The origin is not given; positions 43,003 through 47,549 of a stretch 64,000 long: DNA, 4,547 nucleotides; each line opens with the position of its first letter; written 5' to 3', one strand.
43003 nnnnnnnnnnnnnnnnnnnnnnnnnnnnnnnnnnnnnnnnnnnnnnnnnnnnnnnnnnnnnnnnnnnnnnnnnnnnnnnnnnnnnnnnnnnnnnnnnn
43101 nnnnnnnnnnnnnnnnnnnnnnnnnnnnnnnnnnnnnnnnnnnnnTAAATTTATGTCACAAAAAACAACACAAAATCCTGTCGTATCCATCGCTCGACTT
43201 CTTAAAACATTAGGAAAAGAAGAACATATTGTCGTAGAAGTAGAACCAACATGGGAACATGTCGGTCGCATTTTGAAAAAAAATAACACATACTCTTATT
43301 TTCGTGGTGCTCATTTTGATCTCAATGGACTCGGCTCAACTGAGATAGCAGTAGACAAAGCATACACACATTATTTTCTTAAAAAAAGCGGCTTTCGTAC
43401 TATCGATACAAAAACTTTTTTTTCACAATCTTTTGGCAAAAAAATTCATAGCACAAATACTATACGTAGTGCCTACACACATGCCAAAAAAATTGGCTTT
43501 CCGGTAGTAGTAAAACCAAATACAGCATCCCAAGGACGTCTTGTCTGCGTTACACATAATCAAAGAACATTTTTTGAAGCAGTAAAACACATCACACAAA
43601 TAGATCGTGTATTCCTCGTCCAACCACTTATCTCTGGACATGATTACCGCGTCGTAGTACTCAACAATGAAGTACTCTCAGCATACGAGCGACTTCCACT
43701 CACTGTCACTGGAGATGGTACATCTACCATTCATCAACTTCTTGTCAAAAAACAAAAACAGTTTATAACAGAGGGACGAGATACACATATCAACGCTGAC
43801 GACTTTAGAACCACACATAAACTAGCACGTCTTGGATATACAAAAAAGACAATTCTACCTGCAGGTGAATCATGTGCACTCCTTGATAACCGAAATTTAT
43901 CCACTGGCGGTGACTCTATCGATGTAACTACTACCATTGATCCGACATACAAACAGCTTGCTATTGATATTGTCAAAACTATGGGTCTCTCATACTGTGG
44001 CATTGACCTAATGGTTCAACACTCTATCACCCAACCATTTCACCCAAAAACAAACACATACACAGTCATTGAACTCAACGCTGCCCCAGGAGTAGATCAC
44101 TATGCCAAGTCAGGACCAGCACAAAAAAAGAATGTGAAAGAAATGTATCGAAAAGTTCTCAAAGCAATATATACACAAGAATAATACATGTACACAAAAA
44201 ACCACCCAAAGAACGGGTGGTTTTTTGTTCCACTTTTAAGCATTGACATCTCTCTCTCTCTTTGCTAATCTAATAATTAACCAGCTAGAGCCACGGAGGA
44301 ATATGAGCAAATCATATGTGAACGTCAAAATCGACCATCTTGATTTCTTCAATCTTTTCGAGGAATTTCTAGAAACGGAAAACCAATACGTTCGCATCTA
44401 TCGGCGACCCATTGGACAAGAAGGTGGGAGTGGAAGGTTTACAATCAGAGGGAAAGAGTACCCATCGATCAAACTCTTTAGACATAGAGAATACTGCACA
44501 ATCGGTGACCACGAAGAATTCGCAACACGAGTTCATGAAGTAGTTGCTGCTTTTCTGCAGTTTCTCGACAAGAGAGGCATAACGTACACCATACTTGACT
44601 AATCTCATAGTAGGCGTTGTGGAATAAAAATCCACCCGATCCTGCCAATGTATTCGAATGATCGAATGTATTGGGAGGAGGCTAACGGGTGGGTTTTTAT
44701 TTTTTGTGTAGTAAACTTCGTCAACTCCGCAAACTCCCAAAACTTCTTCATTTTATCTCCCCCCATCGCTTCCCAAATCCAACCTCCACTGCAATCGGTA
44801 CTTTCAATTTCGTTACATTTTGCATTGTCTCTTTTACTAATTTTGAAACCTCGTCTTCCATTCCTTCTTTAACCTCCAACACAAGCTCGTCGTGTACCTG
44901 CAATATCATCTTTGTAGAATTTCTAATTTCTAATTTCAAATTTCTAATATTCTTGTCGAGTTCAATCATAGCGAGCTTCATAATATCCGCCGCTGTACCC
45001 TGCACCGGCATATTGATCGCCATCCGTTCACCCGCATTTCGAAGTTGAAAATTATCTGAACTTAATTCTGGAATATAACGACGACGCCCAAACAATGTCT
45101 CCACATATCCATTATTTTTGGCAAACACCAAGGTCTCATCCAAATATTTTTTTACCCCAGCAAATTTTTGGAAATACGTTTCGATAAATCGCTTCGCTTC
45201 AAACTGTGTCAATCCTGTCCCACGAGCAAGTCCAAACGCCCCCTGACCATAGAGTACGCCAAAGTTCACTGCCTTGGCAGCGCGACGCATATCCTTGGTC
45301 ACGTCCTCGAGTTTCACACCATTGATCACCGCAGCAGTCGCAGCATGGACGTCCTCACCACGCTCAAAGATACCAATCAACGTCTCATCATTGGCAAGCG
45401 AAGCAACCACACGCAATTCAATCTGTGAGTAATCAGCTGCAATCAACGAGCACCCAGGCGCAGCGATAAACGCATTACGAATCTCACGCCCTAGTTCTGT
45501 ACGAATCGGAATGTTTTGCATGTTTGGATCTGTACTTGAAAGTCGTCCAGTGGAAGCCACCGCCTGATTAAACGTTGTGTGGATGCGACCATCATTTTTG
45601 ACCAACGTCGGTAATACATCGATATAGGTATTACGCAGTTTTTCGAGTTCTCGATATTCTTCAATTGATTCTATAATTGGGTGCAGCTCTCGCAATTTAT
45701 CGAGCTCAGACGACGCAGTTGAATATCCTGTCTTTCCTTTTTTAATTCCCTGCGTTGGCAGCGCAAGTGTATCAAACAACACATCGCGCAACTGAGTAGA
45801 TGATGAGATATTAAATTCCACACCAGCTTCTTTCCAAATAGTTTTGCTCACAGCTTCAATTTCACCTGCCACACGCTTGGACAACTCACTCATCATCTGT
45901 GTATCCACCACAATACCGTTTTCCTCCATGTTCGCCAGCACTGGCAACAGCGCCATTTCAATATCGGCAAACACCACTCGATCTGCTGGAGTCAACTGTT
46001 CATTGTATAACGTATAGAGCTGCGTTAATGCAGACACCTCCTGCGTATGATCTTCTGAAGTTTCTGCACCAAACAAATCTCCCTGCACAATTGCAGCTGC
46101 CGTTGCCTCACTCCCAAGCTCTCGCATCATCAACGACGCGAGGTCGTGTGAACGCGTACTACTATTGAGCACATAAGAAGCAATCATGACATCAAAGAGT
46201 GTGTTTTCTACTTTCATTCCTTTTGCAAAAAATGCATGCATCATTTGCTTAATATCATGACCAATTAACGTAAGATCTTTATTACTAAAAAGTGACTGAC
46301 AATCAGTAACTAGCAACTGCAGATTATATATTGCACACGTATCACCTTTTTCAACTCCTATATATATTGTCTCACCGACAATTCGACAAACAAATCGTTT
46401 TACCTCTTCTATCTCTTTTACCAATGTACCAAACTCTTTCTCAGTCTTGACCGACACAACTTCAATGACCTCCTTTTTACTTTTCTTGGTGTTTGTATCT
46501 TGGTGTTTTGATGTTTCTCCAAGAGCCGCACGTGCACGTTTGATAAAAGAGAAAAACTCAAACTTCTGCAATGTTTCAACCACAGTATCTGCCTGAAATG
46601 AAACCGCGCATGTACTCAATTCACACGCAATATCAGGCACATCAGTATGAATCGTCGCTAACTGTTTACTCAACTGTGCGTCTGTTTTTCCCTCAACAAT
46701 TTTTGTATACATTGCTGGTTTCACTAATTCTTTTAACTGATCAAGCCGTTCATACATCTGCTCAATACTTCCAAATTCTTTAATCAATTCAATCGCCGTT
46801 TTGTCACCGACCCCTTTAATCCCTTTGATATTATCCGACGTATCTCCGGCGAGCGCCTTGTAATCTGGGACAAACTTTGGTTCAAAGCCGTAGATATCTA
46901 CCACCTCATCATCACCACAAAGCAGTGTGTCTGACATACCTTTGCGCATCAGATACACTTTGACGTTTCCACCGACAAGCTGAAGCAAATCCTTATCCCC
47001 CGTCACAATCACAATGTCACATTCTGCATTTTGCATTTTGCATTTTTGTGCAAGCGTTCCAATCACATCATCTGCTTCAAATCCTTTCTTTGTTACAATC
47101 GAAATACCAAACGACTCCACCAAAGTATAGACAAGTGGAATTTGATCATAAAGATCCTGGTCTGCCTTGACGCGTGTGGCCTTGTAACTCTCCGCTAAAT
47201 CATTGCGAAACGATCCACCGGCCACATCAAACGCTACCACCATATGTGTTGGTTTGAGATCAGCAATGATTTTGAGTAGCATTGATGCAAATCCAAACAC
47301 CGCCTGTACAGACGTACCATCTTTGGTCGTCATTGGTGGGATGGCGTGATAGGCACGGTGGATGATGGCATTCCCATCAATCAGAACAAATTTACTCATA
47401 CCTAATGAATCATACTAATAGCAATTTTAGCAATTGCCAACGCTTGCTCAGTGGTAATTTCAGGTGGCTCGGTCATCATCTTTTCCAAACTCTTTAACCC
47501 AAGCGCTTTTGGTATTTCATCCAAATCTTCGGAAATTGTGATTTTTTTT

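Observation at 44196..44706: Fourth cassette with diverged sequence but identical RNA architecture (covariation) and an invariant GGGAGGA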

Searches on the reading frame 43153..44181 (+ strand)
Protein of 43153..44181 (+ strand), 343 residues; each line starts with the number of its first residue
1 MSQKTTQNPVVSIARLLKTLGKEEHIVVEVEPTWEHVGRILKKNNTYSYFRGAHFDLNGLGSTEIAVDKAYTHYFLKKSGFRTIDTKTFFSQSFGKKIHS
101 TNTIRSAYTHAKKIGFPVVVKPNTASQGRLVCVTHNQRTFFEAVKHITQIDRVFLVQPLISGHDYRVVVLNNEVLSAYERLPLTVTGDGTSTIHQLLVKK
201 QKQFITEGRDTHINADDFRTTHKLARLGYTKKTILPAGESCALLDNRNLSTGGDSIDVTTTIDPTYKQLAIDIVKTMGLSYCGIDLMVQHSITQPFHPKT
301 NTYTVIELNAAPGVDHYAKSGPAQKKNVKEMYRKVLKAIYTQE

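Call 16: search_protein_families(library=pfam, proteins=[window:43153-44181:+], max_evalue=0.01)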
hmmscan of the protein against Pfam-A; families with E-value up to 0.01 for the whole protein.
window:43153-44181:+ (343 aa): 4 families
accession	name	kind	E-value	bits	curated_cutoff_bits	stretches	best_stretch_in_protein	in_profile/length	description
PF08443.16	RimK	-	2.2e-14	54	21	2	109-181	35-106/188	RimK-like ATP-grasp domain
PF07478.18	Dala_Dala_lig_C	-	2.1e-06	27.8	24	1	105-178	26-99/204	D-ala D-ala ligase C-terminus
PF02655.19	ATP-grasp_3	-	1.4e-05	25.7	23.2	1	112-287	28-142/160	ATP-grasp domain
PF02786.22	CPSase_L_D2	-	0.00034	20.6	19.8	1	100-147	23-70/211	Carbamoyl-phosphate synthase L chain, ATP binding domain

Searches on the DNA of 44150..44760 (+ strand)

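Call 67: search_rna_families(source=window, start=44150, end=44760, threshold=evalue, max_evalue=10)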
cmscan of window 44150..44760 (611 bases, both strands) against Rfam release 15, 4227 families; matches with E-value up to 10: 19.
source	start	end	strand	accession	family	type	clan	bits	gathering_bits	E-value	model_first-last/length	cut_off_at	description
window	44194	44247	-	RF02495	ohsC_RNA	Gene; antitoxin;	-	24.8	50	0.2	1-77/77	no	Oppression of Hydrophobic ORF by sRNA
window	44198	44257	-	RF02844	RefA9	Gene; antisense;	-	24.3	49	0.21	1-64/64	no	Enterococcus sRNA A9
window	44625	44705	-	RF04339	Plastid-psbJ-3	Cis-reg;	CL00152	22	61.7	0.31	49-125/125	no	Plastid-psbJ-3 3UTR RNA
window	44164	44224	+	RF02844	RefA9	Gene; antisense;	-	20.1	49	1.6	1-64/64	no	Enterococcus sRNA A9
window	44193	44350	-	RF01859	Phe_leader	Cis-reg; leader;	-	20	55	0.92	1-125/125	no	Phenylalanine leader peptide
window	44194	44316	-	RF02713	MCS4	Gene; sRNA;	-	19.8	56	2.6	1-123/123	no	Mycoplasma sRNA MCS4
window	44620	44703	+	RF04157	MIR9486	Gene; miRNA;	-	19.7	100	0.27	1-119/119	no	MIR9486 microRNA precursor family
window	44343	44383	+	RF01371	CRISPR-DR58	Gene; CRISPR;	-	17.9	38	1.2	1-37/37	no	CRISPR RNA direct repeat element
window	44191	44228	+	RF02432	SpF25_sRNA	Gene; sRNA;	-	17.6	48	3.8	63-102/102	no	Streptococcus sRNA SpF25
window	44197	44225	-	RF01772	rnk_pseudo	Cis-reg; leader;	-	17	55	3.2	73-100/108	no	Pseudomonas rnk leader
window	44192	44228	+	RF03545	Flavi_ISFV_CRE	Cis-reg;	-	17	41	6.2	36-73/89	no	Insect-specific Flavivirus 3' UTR cis-acting replication element (CRE)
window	44623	44701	+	RF04262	MIR1319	Gene; miRNA;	-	16.6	116.6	4.1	1-119/119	no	MIR1319 microRNA precursor family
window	44150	44234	+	RF00125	IS128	Gene; sRNA;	-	16.2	80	0.86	105-209/209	5'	IS128 RNA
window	44196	44225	-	RF00106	RNAI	Gene; antisense;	-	16.2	47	2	73-99/102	no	RNAI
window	44356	44407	+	RF02289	TtnuCD13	Gene; snRNA; snoRNA; CD-box;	-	16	75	8.5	1-63/63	no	Tetrahymena snoRNA TtnuCD13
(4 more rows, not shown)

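Call 105: build_rna_model(alignment_id=A8, structure=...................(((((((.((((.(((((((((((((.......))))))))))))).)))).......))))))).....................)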
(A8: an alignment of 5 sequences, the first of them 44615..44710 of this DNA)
Model R2 built from alignment A8 (5 sequences, 105 columns); structure: as given.
model positions 94; base pairs 24; branch points 0; effective number of sequences 1.3; information 0.607 bits per position. Calibrated on 0.2 Mb of random sequence (short: E-values are rough).
structure used (alignment columns):
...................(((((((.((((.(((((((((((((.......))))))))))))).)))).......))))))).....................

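Call 106: search_with_rna_model(model_id=R2, sources=[window, L003, L004, L009, L015, L018, L019, L020, L021, L024, L027, L028, L031, L032, L033, L034, L035, L036, L040, L042, L046, L047, L048, L049, L050, L051, L172, L173, L007, L013, L022, L037, L044, L177, L180, L181, L182, L304, L305], max_evalue=1, show_alignments=0)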
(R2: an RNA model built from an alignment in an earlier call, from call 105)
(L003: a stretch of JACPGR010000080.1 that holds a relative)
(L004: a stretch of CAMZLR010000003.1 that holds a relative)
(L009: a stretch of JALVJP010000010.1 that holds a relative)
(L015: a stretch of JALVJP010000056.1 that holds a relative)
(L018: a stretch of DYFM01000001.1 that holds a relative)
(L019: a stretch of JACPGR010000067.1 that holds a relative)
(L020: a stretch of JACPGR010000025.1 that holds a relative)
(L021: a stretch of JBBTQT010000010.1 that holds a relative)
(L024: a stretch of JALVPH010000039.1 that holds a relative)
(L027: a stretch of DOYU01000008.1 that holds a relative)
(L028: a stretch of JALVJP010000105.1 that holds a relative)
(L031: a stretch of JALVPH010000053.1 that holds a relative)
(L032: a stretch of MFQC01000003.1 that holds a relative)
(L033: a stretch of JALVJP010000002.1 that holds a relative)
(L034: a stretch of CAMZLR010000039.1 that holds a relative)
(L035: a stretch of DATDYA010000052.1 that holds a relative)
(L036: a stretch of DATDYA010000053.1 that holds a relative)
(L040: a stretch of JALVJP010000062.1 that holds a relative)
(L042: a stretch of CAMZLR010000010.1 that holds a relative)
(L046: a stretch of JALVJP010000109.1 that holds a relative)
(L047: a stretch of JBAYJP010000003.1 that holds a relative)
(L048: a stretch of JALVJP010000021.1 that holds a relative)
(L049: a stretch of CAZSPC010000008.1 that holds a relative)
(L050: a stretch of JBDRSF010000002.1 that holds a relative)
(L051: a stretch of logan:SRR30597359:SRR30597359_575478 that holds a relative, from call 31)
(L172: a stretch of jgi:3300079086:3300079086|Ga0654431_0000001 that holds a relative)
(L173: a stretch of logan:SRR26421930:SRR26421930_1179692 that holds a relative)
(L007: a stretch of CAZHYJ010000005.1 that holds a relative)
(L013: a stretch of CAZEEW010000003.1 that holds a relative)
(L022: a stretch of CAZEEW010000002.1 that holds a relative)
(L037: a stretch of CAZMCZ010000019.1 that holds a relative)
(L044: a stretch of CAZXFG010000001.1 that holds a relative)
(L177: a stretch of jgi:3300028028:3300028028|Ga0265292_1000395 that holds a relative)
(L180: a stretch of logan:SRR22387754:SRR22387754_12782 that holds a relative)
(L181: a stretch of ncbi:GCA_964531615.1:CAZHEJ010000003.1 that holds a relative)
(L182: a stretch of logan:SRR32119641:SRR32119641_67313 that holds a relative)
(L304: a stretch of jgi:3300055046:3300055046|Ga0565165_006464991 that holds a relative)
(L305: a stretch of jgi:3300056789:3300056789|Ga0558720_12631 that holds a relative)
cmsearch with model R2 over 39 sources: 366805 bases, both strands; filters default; matches with E-value up to 1: 43.
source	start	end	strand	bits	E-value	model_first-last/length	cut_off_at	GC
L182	752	845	+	113.1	2.3e-28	1-94/94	no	0.38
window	44616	44708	+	106.3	2e-26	1-94/94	no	0.42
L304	1998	2090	+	104.6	6.1e-26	1-94/94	no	0.44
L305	3341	3435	+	95.7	2e-23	1-94/94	no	0.4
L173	1832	1927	+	86.9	5.9e-21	1-94/94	no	0.42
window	11862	11957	+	48.8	3.7e-10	1-94/94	no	0.42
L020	881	974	+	44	7.9e-09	1-94/94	no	0.34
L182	752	847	-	38.6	2.8e-07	1-94/94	no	0.4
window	44616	44708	-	38.2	3.5e-07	1-94/94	no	0.42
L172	9845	9943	+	36.9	8.3e-07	1-94/94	no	0.45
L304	1998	2090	-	36.6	1e-06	1-94/94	no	0.44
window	4181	4279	+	36.1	1.4e-06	1-94/94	no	0.48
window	3917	4013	+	33.4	8.1e-06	1-94/94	no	0.44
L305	3341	3435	-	32.7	1.3e-05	1-94/94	no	0.4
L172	4995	5089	+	30.9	4e-05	1-94/94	no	0.41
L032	2785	2875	+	30.1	7.1e-05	1-94/94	no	0.54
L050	6899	6948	+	28.8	0.00016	1-94/94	no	0.24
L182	333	383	-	28.1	0.00026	1-94/94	no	0.41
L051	2997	3047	+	27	0.00053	1-94/94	no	0.37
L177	17467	17520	+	24.1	0.0034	1-94/94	no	0.31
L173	1391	1492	+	23.8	0.0042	1-94/94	no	0.42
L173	1832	1928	-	21.7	0.017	1-94/94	no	0.41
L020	965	1018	-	21.1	0.025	1-94/94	no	0.26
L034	7130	7178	-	20.4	0.038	1-94/94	no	0.31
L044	7636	7686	+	20.1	0.047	1-94/94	no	0.45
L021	650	734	+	20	0.048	1-94/94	no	0.36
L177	17467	17521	-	19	0.098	1-94/94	no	0.31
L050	6899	6948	-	18.5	0.13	1-94/94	no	0.24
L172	9531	9576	+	18.4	0.14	1-94/94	no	0.28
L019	7665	7716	-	18.2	0.16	1-94/94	no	0.35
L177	20711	20775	+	18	0.18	1-94/94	no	0.38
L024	4207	4254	-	18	0.18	1-94/94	no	0.33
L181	21222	21269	-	17.8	0.2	1-94/94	no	0.27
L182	333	383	+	17.2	0.3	1-94/94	no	0.41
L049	7077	7129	+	16.6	0.45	1-94/94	no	0.26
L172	1960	2006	-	16.3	0.55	1-94/94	no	0.4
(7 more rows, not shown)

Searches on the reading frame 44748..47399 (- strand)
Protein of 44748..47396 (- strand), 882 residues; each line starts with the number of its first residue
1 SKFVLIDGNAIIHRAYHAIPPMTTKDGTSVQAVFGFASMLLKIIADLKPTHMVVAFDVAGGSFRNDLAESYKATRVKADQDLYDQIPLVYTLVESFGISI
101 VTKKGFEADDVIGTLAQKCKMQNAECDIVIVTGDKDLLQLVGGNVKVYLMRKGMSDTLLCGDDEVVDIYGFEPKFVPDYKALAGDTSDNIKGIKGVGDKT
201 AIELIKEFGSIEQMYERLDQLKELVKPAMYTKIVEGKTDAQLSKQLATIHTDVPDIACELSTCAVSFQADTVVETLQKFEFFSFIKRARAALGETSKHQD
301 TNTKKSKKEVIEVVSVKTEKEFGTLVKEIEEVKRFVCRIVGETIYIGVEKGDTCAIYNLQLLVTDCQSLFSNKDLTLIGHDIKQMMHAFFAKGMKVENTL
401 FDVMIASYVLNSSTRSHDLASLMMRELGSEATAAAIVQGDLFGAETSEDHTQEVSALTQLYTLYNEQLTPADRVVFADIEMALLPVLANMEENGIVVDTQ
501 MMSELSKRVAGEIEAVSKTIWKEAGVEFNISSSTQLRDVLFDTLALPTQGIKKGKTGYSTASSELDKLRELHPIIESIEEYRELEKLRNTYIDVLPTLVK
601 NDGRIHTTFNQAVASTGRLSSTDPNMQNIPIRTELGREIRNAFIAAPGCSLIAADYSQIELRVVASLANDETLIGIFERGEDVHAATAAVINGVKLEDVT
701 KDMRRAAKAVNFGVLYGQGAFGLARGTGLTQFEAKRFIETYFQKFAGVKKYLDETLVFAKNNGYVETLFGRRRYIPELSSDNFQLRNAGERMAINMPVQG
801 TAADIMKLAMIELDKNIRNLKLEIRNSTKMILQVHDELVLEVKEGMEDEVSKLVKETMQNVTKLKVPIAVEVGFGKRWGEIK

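Call 16: search_protein_families(library=pfam, proteins=[window:44748-47396:-], max_evalue=0.01)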
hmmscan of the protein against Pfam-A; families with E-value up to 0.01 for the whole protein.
window:44748-47396:- (882 aa): 5 families
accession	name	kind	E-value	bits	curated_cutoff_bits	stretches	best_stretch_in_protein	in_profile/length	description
PF00476.26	DNA_pol_A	-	2.5e-152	507.7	34.3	1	500-880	2-381/381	DNA polymerase family A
PF02739.22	5_3_exonuc_N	-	1.3e-53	181.5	34.3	1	2-169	1-163/164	5'-3' exonuclease, N-terminal resolvase-like domain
PF01367.25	5_3_exonuc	-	2.8e-28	98.7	40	1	172-264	2-90/97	5'-3' exonuclease, C-terminal SAM fold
PF22619.2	DNA_polI_exo1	-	3.4e-09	37.1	27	1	344-425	18-99/140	DNA polymerase I, ribonuclease H-like domain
PF01612.26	DNA_pol_A_exo1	-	2e-07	31.5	23.6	1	363-431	65-132/173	3'-5' exonuclease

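Call 30: find_homologous_proteins(query=window:44751-47399:-, max_evalue=1e-100)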
Query window:44751-47399:- (883 aa): 7531 proteins with E <= 1e-100 among 8000 candidates; the best 120 are listed.
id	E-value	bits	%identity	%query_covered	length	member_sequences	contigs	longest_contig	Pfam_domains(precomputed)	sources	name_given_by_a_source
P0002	0.0e+0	1940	100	100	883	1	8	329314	PF01612.27,PF01367.26,PF02739.23,PF22619.3,PF00476.27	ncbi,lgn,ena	-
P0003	0.0e+0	1785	92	100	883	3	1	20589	PF01612.27,PF01367.26,PF02739.23,PF22619.3,PF00476.27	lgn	-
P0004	0.0e+0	1067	57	100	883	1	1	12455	PF01367.26,PF02739.23,PF22619.3,PF00476.27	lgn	-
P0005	0.0e+0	1065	57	100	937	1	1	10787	PF01612.27,PF01367.26,PF02739.23,PF22619.3,PF00476.27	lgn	-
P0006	0.0e+0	1053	57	100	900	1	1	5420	PF01612.27,PF01367.26,PF02739.23,PF22619.3,PF00476.27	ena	-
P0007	0.0e+0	1050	56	100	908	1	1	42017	PF01367.26,PF02739.23,PF22619.3,PF00476.27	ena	-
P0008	0.0e+0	1041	56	100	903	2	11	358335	PF01612.27,PF01367.26,PF02739.23,PF22619.3,PF00476.27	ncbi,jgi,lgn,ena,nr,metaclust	ncbi:MAG TPA: DNA polymerase I [Candidatus Magasanikbacteria bacterium]|nr:MAG: DNA polymerase I [Ca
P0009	0.0e+0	1033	55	100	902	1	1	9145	PF01612.27,PF01367.26,PF02739.23,PF22619.3,PF00476.27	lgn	-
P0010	0.0e+0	1031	55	100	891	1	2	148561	PF01367.26,PF02739.23,PF22619.3,PF00476.27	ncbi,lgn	ncbi:MAG: DNA polymerase I [Candidatus Magasanikiibacteriota bacterium]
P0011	0.0e+0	1029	56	100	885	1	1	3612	PF01367.26,PF02739.23,PF22619.3,PF00476.27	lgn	-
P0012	0.0e+0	1029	55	100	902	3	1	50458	PF01612.27,PF01367.26,PF02739.23,PF22619.3,PF00476.27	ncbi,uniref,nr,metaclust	ncbi:MAG: DNA polymerase I [Candidatus Magasanikbacteria bacterium RIFCSPHIGHO2_02_FULL_47_14]|unire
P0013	0.0e+0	1026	56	100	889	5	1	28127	PF01367.26,PF02739.23,PF22619.3,PF00476.27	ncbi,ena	-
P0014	0.0e+0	1024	56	100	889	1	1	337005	PF01367.26,PF02739.23,PF22619.3,PF00476.27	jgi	jgi:DNA polymerase I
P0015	0.0e+0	1024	56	100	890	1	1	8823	PF01367.26,PF02739.23,PF22619.3,PF00476.27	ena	-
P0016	0.0e+0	1022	56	100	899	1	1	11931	PF01367.26,PF02739.23,PF22619.3,PF00476.27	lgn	-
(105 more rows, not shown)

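Call 31: find_encoding_contigs(protein=P0003, flank=10000, max_places=4)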
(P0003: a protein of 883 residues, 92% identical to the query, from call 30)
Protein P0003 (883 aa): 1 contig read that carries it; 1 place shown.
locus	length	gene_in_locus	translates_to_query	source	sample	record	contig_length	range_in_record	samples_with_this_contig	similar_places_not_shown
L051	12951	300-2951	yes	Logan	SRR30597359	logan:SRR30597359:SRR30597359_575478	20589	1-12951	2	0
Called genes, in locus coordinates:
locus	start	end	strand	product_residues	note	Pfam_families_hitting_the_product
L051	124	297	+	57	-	-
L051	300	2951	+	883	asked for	PF02739:5_3_exonuc_N, PF01367:5_3_exonuc, PF01612:DNA_pol_A_exo1, PF22619:DNA_polI_exo1, PF00476:DNA_pol_A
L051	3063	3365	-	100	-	-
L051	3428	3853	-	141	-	PF07681:DoxX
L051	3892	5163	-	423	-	PF01134:GIDA (faint), PF01266:DAO (faint), PF07992:Pyr_redox_2, PF13454:NAD_binding_9 (faint), PF13738:Pyr_redox_3 (weak), PF00070:Pyr_redox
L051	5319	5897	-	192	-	-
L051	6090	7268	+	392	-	PF01978:TrmB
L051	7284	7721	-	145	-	PF06210:DUF1003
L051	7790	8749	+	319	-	PF06144:DNA_pol3_delta (faint), PF21694:DNA_pol3_delta_C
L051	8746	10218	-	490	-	PF00990:GGDEF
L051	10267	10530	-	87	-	-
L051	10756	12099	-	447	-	PF00696:AA_kinase, PF22468:ACT_9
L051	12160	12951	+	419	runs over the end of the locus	PF00278:Orn_DAP_Arg_deC, PF02784:Orn_Arg_deC_N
